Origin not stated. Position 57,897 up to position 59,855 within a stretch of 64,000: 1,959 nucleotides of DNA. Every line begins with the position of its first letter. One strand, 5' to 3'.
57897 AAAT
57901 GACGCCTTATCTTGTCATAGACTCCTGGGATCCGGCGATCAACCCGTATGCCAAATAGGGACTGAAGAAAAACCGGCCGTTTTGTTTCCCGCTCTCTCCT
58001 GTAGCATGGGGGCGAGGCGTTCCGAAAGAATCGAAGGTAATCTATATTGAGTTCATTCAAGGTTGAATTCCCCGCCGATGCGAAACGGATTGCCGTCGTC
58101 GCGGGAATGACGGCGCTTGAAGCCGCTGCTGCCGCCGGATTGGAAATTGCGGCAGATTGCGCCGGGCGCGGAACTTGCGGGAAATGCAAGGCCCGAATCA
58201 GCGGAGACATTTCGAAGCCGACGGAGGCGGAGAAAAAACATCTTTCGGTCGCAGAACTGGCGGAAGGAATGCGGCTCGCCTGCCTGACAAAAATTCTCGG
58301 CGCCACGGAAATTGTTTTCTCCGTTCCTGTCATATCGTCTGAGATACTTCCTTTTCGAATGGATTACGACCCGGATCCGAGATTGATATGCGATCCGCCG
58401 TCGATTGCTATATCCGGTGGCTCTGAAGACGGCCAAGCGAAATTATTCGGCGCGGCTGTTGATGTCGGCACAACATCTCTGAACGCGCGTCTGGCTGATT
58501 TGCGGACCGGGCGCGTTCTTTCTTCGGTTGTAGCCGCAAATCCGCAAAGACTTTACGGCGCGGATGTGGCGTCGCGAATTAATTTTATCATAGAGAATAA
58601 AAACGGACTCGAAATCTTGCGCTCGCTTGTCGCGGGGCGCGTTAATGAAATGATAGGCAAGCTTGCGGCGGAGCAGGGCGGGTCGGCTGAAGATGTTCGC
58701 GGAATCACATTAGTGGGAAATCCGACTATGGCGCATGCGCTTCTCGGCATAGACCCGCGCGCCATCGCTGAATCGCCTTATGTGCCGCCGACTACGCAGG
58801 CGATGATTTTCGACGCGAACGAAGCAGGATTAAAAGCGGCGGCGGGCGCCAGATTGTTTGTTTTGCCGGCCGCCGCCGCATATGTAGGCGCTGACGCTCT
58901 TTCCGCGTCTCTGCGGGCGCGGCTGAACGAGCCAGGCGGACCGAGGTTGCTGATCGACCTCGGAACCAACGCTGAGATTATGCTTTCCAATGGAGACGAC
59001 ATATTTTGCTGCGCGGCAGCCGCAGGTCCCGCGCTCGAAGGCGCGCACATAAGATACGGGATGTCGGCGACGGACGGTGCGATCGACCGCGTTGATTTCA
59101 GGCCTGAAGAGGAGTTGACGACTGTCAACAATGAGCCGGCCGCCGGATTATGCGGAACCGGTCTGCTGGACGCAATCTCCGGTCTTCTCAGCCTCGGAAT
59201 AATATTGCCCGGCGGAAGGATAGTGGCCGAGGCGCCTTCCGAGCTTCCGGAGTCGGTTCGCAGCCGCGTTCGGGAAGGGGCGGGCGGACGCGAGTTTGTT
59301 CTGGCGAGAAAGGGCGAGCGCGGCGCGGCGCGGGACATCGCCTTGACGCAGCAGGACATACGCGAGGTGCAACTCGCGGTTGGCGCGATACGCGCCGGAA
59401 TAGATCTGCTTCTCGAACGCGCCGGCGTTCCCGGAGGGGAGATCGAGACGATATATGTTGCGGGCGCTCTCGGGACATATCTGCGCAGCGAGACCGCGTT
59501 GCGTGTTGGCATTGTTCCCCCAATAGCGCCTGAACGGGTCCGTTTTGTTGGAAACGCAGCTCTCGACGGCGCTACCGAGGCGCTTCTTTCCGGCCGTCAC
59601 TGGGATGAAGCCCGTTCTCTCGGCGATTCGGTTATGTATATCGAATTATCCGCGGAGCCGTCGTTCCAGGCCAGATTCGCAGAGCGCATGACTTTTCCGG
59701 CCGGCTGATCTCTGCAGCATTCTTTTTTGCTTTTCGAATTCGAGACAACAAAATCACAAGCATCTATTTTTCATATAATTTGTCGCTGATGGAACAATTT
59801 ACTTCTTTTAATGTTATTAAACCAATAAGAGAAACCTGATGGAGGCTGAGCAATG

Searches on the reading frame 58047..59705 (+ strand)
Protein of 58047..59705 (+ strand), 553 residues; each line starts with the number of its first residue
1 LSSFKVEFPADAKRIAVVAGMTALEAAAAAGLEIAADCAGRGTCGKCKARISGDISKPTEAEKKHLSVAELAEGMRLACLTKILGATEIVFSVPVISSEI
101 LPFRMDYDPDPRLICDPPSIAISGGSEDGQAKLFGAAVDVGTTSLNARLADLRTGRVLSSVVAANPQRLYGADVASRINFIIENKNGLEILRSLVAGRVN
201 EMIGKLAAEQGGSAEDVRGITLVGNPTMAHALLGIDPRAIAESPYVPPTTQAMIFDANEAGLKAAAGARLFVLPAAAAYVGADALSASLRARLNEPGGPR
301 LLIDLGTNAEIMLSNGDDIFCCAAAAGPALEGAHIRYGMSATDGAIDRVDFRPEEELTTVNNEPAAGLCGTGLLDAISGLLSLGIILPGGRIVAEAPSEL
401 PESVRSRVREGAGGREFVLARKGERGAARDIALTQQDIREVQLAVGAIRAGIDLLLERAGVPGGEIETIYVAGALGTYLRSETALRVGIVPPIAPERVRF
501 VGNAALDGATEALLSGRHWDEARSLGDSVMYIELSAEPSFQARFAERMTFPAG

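Call 53: search_protein_families(library=pfam, proteins=[window:58047-59705:+], max_evalue=0.00001)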
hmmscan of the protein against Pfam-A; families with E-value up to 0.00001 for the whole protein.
window:58047-59705:+ (553 aa): 3 families
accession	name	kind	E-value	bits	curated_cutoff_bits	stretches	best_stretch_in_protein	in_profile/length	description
PF14574.11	RACo_C_ter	-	1e-74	251.4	27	1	301-551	4-250/261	C-terminal domain of RACo the ASKHA domain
PF17651.6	Raco_middle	-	1.7e-47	161.5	26.8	1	134-294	1-161/163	RACo middle region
PF00111.32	Fer2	-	2.6e-08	34.1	21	1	14-83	9-76/77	2Fe-2S iron-sulfur cluster binding domain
